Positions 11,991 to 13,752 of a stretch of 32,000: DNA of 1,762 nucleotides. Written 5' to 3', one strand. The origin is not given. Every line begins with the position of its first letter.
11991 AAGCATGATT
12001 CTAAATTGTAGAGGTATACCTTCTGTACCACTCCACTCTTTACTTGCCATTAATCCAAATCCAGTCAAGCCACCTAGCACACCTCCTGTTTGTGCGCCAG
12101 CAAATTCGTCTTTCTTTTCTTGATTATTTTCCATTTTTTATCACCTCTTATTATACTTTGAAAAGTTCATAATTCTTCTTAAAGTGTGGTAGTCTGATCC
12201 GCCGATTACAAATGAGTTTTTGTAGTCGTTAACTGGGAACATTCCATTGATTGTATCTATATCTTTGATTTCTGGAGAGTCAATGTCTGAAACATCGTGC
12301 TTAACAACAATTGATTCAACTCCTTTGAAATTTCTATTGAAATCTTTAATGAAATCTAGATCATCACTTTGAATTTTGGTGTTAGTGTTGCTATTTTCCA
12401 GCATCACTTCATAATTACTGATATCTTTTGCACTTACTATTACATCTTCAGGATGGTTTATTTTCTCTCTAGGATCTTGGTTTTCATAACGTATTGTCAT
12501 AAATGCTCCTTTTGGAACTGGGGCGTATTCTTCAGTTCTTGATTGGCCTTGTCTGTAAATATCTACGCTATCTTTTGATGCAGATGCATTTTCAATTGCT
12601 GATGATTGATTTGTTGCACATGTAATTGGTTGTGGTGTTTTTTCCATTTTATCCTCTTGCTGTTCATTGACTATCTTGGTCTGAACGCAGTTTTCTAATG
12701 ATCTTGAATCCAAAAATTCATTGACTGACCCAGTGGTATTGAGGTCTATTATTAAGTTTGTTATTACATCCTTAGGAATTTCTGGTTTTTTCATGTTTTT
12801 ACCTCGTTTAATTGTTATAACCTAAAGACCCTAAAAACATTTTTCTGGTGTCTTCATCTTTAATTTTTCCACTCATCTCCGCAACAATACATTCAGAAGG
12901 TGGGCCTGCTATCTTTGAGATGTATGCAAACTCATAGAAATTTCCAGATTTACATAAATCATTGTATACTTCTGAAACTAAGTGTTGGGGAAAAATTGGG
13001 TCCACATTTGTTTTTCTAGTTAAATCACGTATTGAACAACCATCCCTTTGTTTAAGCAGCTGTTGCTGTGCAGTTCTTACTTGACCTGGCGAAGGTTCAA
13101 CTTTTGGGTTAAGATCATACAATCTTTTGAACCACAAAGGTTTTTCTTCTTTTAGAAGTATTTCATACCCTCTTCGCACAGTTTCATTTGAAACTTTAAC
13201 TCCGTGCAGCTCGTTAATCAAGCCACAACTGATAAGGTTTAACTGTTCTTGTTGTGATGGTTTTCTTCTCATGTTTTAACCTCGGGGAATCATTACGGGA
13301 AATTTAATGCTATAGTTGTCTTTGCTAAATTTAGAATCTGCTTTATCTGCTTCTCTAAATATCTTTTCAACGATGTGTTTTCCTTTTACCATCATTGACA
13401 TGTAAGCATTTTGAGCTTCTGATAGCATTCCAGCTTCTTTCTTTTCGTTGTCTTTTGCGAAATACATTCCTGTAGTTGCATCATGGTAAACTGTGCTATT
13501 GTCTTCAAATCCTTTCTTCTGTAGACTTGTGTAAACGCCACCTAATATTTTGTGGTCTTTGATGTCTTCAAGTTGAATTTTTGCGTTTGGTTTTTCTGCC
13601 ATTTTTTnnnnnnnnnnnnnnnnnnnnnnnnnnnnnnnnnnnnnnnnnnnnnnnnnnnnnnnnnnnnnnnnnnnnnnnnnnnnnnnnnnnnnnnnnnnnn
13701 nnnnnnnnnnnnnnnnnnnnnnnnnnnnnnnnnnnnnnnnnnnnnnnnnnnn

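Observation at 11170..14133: Orphan six-gene cassette with two glycine-zipper membrane proteins, between dnaG and S2P-secFD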

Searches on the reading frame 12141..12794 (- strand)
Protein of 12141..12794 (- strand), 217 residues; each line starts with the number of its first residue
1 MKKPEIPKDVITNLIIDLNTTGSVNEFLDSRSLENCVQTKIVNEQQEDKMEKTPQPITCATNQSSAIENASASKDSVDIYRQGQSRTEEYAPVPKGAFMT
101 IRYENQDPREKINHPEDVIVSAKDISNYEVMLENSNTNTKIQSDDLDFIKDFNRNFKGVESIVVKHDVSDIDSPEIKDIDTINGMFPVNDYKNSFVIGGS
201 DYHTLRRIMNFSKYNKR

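Call 4: search_protein_families(library=pfam, proteins=[window:12141-12794:-], max_evalue=1)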
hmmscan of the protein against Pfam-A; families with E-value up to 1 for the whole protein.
window:12141-12794:- (217 aa): 4 families
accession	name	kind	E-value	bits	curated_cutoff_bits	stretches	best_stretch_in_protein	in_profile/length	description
PF07094.16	DUF1357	-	0.0013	19.3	22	1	105-211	12-116/223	Protein of unknown function (DUF1357)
PF02244.21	Propep_M14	-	0.018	15.6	22.1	1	108-146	29-66/73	Carboxypeptidase activation peptide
PF22155.1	Mre11_acc_DNA_cap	-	0.11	12.7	27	1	140-167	9-36/56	Mre11 accessory DNA binding capping domain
PF08391.16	Ly49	-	0.24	12.4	31.5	0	102-155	33-86/119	Ly49-like protein, N-terminal region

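Call 8: search_protein_families(library=phrogs, proteins=[window:12141-12794:-], max_evalue=1)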
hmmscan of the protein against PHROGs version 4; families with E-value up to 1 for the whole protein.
window:12141-12794:- (217 aa): 0 families

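Call 9: search_protein_families(library=ncbifam, proteins=[window:12141-12794:-], max_evalue=1)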
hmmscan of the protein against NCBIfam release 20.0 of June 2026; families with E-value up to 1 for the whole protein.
window:12141-12794:- (217 aa): 1 family
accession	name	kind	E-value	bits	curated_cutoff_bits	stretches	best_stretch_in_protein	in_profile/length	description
NF011557.0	PRK14981.2-3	equivalog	0.024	14.8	133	1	121-154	4-39/105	DNA-directed RNA polymerase subunit F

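Call 51: search_solved_structures(query=A2, max_evalue=10)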
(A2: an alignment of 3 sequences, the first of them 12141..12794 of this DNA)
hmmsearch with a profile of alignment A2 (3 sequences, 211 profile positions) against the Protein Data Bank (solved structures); distinct sequences matched with E-value up to 10: 4.
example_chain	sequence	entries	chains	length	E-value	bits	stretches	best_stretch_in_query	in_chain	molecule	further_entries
2kr7_A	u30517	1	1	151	0.43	13.2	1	113-166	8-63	FKBP-type peptidyl-prolyl cis-trans isomerase slyD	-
8ap6_H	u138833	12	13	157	0.68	12.5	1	104-149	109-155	ATPTB4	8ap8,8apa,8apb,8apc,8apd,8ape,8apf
4zro_A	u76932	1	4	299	1.3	11.5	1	89-169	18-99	3C-like proteinase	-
5eu8_A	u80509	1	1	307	1.3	11.5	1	89-169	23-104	main protease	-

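Call 68: predict_structure(alignment_id=A2)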
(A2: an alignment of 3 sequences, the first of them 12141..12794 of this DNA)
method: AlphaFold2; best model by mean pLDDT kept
length: 217 residues; sequences in the alignment: 3
mean_pLDDT: 62.2   pTM: 0.52
mean pLDDT of the five models: 62.2, 60.6, 58.7, 58.5, 57.2
residues with pLDDT >= 90: 14; 70-90: 72; 50-70: 58; < 50: 73
segments of 3 or more residues with pLDDT < 50: 1-4, 34-93, 109-113
pLDDT, mean of each block of 10 residues (from residue 1): 49 52 60 46 36 33 31 35 35 65 64 61 91 86 91 85 75 66 73 80 87 73
secondary structure, 60 per line:
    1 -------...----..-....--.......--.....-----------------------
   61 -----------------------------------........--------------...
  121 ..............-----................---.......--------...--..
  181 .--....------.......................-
elements in order: H18-21 H24-30 E96-103 E118-121 H122-134 H140-155 E159-165 E184-187 E194-198 H199-216
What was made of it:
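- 12141..12794 (-): P4: 217 aa, soluble. It has a short N-terminal segment, a disordered linker (about 34-93) and a C-terminal alpha/beta domain (96-217). It belongs to a three-member family. AF2 pLDDT 62 overall, 65-91 in the C-terminal domain: call 68.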

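Call 71: fold_search(model_id=the predicted structure, library=pdb)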
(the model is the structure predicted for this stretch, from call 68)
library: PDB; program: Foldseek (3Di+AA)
matches with E <= 10: 66; with E <= 0.001: 0
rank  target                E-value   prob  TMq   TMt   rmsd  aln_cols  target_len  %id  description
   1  9uox_A                1.1e+00  0.07  0.19  0.04  15.6       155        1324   11  Structure of C. elegans piezo channel isoform k (released 2025-12-24)
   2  8pk0_I                1.4e+00  0.10  0.22  0.28  11.1       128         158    9  human mitoribosomal large subunit assembly intermediate 1 with GTPBP10-GTPBP7 (released 2023-12-13)
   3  2cpe_MODEL_1_A        1.6e+00  0.03  0.13  0.18  14.1       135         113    9  Solution structure of the RNA recognition motif of Ewing Sarcoma(EWS) protein (released 2005-11-19)
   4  4bwx_B                1.7e+00  0.06  0.16  0.10  12.9       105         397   14  Structure of Neurospora crassa PAN3 pseudokinase mutant (released 2013-08-21)
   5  2cq4_MODEL_1_A        1.7e+00  0.05  0.17  0.26  13.8       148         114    9  solution structure of RNA binding domain in RNA binding motif protein 23 (released 2005-11-19)
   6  5j0n_G                2.0e+00  0.09  0.17  0.12  12.8        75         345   15  Lambda excision HJ intermediate (released 2017-02-08)
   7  4bwk_B                2.9e+00  0.03  0.14  0.09  12.7       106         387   13  Structure of Neurospora crassa PAN3 pseudokinase (released 2013-08-21)
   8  2do4_MODEL_1_A        2.9e+00  0.02  0.12  0.21  14.7       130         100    8  Solution structure of the RNA binding domain of squamous cell carcinoma antigen recognized by T cells 3 (released 2007-04-17)
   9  6zm5_I                3.2e+00  0.06  0.23  0.23  15.0       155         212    9  Human mitochondrial ribosome in complex with OXA1L, mRNA, A/A tRNA, P/P tRNA and nascent polypeptide (released 2021-01-13)
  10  2qpm_A                3.2e+00  0.02  0.16  0.10   9.8       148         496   14  Leu492Ala mutant of Maize cytokinin oxidase/dehydrogenase complexed with benzylurea inhibitor CPBU (released 2008-07-01)
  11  2e5i_MODEL_1_A        3.2e+00  0.01  0.10  0.14  18.2       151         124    9  Solution structure of RNA binding domain 2 in Heterogeneous nuclear ribonucleoprotein L-like (released 2007-06-26)
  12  7odr_I                3.4e+00  0.06  0.23  0.28  17.8       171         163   10  State A of the human mitoribosomal large subunit assembly intermediate (released 2021-06-23)
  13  4czx_B                3.4e+00  0.03  0.15  0.26  11.8       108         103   12  Complex of Neurospora crassa PAN2 (WD40) with PAN3 (C-TERM) (released 2014-06-04)
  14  3w1o_A                3.7e+00  0.14  0.17  0.29   3.4        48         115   12  Neisseria DNA mimic protein DMP12 (released 2013-04-10)
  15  2fc9_MODEL_1_A        3.7e+00  0.03  0.14  0.22  15.6       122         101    7  Solution structure of the RRM_1 domain of NCL protein (released 2006-06-12)
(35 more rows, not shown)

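Call 72: find_related_loci(query=A2, collection=metagenome_contigs, flank=10000)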
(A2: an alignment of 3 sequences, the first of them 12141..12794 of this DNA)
Query A2 (217 aa) in metagenome_contigs; peptide patterns used: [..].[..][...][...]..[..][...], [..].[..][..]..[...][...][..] (x = any residue, [..] = any of these).
600 stretches matched a pattern (row limit reached: there are more); 1 encode a relative of the query (tblastn E <= 1e-3); 1 distinct loci.
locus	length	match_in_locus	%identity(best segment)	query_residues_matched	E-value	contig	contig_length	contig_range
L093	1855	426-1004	29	11-217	3e-21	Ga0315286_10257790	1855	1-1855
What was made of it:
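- Tried and rejected: Metagenome scan with the P4 family (call 72).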

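Call 74: find_related_loci(query=A2, collection=viral_contigs, flank=10000)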
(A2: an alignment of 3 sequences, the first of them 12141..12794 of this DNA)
Query A2 (217 aa) in viral_contigs; peptide patterns used: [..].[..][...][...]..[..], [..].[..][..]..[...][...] (x = any residue, [..] = any of these).
482 stretches matched a pattern, but none encodes a relative of the query by tblastn (E <= 1e-3).

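Call 78: search_protein_families(library=pfam, alignment_id=A2, max_evalue=0.1)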
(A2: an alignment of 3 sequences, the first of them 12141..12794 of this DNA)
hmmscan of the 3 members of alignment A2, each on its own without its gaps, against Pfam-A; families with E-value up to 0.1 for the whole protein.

A. member 1, window:12141-12794:- (217 aa): 2 families
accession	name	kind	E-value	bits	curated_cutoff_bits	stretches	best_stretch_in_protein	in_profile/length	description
PF07094.16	DUF1357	-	0.0013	19.3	22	1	105-211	12-116/223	Protein of unknown function (DUF1357)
PF02244.21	Propep_M14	-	0.018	15.6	22.1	1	108-146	29-66/73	Carboxypeptidase activation peptide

B. families by the number of members that match (of 3 scanned): 3 families
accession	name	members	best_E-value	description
PF07094.16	DUF1357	1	0.0013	Protein of unknown function (DUF1357)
PF02244.21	Propep_M14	1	0.018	Carboxypeptidase activation peptide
PF18071.7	HMW1C_N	1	0.062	HMW1C N-terminal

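Call 79: search_protein_families(library=padloc, proteins=[window:12141-12794:-], max_evalue=1)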
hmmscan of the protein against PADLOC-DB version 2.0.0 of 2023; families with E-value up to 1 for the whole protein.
window:12141-12794:- (217 aa): 0 families

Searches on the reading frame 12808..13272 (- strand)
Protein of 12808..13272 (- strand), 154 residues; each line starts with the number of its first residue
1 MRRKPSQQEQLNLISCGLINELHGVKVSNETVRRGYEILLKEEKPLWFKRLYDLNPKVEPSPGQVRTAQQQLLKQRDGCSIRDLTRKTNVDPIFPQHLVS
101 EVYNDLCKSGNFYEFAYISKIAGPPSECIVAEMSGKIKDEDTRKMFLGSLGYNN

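Call 4: search_protein_families(library=pfam, proteins=[window:12808-13272:-], max_evalue=1)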
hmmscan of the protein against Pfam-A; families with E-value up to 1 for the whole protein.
window:12808-13272:- (154 aa): 0 families

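Call 8: search_protein_families(library=phrogs, proteins=[window:12808-13272:-], max_evalue=1)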
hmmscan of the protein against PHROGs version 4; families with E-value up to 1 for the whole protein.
window:12808-13272:- (154 aa): 1 family
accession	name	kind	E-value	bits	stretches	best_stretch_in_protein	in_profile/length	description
phrog_13086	-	unknown function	0.2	12.8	1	43-59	25-41/46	-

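Call 9: search_protein_families(library=ncbifam, proteins=[window:12808-13272:-], max_evalue=1)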
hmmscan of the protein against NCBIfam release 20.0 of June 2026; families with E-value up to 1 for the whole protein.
window:12808-13272:- (154 aa): 0 families

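Call 79: search_protein_families(library=padloc, proteins=[window:12808-13272:-], max_evalue=1)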
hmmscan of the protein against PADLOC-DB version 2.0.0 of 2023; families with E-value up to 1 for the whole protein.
window:12808-13272:- (154 aa): 0 families

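Call 81: search_solved_structures(query=window:12808-13272:-, max_evalue=1)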
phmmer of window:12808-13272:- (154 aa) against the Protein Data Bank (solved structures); distinct sequences matched with E-value up to 1: 1.
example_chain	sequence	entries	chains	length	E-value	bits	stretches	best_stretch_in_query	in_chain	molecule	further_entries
6fhe_A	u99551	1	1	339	0.35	14.4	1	33-107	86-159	Synthetic construct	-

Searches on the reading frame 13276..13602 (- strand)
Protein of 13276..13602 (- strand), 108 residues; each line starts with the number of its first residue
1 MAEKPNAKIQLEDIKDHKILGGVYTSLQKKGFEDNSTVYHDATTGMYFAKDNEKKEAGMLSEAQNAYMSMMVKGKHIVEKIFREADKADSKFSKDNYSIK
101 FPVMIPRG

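Call 4: search_protein_families(library=pfam, proteins=[window:13276-13602:-], max_evalue=1)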
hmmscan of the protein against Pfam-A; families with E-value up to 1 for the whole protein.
window:13276-13602:- (108 aa): 3 families
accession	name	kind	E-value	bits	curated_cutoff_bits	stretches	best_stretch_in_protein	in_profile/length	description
PF02999.19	Borrelia_orfD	-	0.051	14.4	27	1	44-83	57-96/100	Borrelia orf-D family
PF08884.16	Flagellin_D3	-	0.051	14.4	24.2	1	9-53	3-46/91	Flagellin D3 domain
PF17780.6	OCRE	-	0.078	13.4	24.7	1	32-51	7-26/52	OCRE domain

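Call 8: search_protein_families(library=phrogs, proteins=[window:13276-13602:-], max_evalue=1)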
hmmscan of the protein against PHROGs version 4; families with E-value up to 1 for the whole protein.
window:13276-13602:- (108 aa): 0 families

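Call 9: search_protein_families(library=ncbifam, proteins=[window:13276-13602:-], max_evalue=1)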
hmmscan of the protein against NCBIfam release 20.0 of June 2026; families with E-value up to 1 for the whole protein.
window:13276-13602:- (108 aa): 0 families

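Call 79: search_protein_families(library=padloc, proteins=[window:13276-13602:-], max_evalue=1)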
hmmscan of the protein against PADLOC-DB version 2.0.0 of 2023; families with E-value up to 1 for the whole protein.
window:13276-13602:- (108 aa): 0 families

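Call 82: search_solved_structures(query=window:13276-13602:-, max_evalue=1)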
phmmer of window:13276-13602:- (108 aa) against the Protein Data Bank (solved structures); distinct sequences matched with E-value up to 1: 3.
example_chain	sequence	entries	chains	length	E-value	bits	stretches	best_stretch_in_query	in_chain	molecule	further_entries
1uis_A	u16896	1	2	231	0.2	15.4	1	21-52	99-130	red fluorescent protein FP611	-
3e5w_A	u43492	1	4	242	0.35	14.7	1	21-52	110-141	Red fluorescent protein eqFP611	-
3e5t_A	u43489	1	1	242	0.41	14.4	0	21-52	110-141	Red fluorescent protein eqFP611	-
